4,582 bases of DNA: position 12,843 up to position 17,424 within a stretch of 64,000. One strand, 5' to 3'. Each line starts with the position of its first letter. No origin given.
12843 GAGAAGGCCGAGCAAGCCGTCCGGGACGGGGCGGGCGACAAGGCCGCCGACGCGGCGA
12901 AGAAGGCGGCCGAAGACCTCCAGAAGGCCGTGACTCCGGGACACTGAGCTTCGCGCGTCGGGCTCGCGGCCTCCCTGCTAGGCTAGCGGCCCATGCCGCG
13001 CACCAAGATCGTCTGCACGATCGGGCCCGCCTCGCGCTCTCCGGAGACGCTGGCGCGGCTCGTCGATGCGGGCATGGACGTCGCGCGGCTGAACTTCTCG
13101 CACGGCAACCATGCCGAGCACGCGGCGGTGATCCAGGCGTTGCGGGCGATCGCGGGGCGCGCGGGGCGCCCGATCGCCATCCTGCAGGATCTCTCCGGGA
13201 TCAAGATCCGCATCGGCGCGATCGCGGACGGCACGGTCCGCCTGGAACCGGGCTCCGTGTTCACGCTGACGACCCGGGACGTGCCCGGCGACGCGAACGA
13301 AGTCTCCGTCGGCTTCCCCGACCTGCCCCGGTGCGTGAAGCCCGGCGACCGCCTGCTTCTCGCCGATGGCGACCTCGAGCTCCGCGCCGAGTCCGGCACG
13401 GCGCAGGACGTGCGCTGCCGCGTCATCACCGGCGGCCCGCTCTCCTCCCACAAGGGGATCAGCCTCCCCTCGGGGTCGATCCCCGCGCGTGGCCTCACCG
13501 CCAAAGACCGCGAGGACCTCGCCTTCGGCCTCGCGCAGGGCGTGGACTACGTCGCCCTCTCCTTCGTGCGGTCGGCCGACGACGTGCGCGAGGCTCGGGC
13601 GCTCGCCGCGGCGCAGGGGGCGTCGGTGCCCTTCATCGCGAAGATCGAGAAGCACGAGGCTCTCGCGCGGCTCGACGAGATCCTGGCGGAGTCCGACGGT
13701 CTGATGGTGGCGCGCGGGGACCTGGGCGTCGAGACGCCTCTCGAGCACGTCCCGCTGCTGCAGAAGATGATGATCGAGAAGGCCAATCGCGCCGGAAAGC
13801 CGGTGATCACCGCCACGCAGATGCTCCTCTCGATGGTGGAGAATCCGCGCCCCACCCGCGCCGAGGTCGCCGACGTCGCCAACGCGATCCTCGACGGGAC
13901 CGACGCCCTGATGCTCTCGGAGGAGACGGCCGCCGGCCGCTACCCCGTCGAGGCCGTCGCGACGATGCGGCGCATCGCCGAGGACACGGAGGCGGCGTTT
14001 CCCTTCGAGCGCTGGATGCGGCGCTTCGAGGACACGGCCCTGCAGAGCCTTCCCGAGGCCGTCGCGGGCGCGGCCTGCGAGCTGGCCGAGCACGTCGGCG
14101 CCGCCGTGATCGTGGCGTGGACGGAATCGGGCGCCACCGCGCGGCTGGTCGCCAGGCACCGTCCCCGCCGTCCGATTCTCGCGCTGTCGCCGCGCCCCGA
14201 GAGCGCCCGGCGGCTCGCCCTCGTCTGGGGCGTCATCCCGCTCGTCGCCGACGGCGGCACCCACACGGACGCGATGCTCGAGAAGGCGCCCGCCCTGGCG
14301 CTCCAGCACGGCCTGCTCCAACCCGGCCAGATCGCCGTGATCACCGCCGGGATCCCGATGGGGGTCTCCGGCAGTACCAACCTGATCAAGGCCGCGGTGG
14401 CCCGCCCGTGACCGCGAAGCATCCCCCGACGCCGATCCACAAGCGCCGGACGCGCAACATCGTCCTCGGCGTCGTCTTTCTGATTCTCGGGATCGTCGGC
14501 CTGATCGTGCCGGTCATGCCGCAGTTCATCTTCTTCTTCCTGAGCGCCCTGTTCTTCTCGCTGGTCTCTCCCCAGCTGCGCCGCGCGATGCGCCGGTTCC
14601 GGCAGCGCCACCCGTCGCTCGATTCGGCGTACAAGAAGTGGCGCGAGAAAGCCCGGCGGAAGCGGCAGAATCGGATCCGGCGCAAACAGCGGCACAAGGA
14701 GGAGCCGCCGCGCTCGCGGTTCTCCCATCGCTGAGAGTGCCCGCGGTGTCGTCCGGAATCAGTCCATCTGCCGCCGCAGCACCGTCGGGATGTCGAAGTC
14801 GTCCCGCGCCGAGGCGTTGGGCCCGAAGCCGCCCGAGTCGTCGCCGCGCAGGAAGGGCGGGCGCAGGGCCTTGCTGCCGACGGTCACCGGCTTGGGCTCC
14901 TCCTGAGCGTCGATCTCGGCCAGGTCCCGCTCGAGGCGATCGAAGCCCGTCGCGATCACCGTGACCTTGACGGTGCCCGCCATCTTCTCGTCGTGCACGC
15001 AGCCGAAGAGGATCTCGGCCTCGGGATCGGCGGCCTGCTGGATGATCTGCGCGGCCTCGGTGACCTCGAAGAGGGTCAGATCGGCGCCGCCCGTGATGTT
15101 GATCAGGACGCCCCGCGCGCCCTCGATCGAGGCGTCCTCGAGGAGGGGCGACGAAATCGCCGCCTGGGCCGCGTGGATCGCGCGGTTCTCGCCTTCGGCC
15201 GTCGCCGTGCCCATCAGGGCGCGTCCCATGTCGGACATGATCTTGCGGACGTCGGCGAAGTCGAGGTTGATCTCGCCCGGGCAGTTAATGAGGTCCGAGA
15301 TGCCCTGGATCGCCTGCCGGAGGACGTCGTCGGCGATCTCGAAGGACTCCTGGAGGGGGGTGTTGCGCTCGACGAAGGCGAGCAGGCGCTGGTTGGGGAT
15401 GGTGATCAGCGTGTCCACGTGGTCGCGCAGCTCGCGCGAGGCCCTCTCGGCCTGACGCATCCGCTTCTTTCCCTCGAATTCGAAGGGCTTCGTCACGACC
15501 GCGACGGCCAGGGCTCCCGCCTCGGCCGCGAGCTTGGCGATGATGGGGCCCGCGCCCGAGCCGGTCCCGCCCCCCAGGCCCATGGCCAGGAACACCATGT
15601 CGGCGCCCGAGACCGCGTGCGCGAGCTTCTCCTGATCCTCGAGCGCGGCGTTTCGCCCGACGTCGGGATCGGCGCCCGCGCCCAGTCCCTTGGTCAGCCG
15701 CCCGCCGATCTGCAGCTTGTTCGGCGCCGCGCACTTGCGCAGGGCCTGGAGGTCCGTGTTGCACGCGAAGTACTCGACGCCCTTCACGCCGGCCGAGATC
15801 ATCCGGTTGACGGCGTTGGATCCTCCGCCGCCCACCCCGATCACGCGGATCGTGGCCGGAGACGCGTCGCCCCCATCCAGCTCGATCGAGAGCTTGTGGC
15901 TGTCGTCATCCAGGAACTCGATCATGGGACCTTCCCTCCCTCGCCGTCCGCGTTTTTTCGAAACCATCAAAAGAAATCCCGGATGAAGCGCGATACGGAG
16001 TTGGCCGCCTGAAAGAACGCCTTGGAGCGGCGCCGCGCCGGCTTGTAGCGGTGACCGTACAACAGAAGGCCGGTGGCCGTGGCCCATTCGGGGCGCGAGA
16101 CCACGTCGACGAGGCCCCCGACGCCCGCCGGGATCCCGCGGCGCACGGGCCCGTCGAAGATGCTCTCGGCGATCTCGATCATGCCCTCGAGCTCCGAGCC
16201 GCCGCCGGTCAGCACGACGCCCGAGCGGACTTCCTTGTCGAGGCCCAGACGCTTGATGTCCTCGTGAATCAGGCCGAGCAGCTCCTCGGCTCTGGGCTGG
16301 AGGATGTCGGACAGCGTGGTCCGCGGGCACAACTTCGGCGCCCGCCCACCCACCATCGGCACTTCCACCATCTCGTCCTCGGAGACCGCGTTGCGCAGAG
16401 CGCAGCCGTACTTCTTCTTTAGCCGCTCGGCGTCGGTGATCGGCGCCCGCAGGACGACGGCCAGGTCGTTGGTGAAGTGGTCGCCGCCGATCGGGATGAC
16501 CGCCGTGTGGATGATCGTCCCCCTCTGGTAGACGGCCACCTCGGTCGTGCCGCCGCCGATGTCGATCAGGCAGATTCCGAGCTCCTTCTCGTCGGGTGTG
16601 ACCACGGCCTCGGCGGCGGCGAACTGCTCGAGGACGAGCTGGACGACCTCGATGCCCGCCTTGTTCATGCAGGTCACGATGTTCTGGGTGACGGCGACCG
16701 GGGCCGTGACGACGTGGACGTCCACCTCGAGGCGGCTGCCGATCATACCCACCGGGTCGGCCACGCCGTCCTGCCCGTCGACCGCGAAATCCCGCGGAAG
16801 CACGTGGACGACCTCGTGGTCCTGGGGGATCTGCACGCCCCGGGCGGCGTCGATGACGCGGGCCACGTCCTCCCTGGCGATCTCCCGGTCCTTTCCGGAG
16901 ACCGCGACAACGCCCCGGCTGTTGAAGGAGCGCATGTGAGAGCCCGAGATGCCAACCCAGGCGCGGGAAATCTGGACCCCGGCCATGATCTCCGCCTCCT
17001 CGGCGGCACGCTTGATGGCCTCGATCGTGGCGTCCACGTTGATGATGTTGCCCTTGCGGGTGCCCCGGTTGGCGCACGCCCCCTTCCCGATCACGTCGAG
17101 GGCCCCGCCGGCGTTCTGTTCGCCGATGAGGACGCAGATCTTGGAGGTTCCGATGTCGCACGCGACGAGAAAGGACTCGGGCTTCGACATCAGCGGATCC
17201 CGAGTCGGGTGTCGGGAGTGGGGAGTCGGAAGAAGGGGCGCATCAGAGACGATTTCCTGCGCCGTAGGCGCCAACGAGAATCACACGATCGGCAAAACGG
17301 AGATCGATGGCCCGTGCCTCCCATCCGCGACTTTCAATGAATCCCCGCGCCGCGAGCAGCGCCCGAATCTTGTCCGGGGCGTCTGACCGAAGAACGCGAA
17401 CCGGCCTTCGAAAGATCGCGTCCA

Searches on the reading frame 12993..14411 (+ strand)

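Call 11: search_protein_families(library=pfam, proteins=[window:12993-14411:+], max_evalue=0.0001)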
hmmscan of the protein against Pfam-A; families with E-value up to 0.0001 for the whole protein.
window:12993-14411:+ (472 aa): 2 families
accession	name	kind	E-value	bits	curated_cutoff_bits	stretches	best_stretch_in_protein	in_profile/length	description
PF00224.27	PK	-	4.1e-118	394.7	30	1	2-322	2-328/328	Pyruvate kinase, barrel domain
PF02887.21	PK_C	-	8.6e-37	126.2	28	1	355-466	1-112/114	Pyruvate kinase, alpha/beta domain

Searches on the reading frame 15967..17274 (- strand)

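Call 11: search_protein_families(library=pfam, proteins=[window:15967-17274:-], max_evalue=0.0001)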
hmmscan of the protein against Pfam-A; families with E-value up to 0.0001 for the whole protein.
window:15967-17274:- (435 aa): 5 families
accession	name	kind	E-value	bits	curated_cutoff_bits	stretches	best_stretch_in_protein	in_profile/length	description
PF14450.12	FtsA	-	3.7e-47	160.3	31.8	2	235-402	1-127/127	Cell division protein FtsA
PF02491.25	SHS2_FTSA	-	1.7e-32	112.1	25.4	1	111-190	1-79/79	SHS2 domain inserted in FTSA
PF06723.19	MreB_Mbl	-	9.3e-13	48.1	27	1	192-377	101-301/327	MreB/Mbl protein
PF11104.14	PilM_2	-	2.7e-08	33.6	27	1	184-288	126-236/340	Type IV pilus assembly protein PilM;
PF06277.17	EutA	-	2.3e-06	27.2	27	1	227-270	138-181/475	Ethanolamine utilisation protein EutA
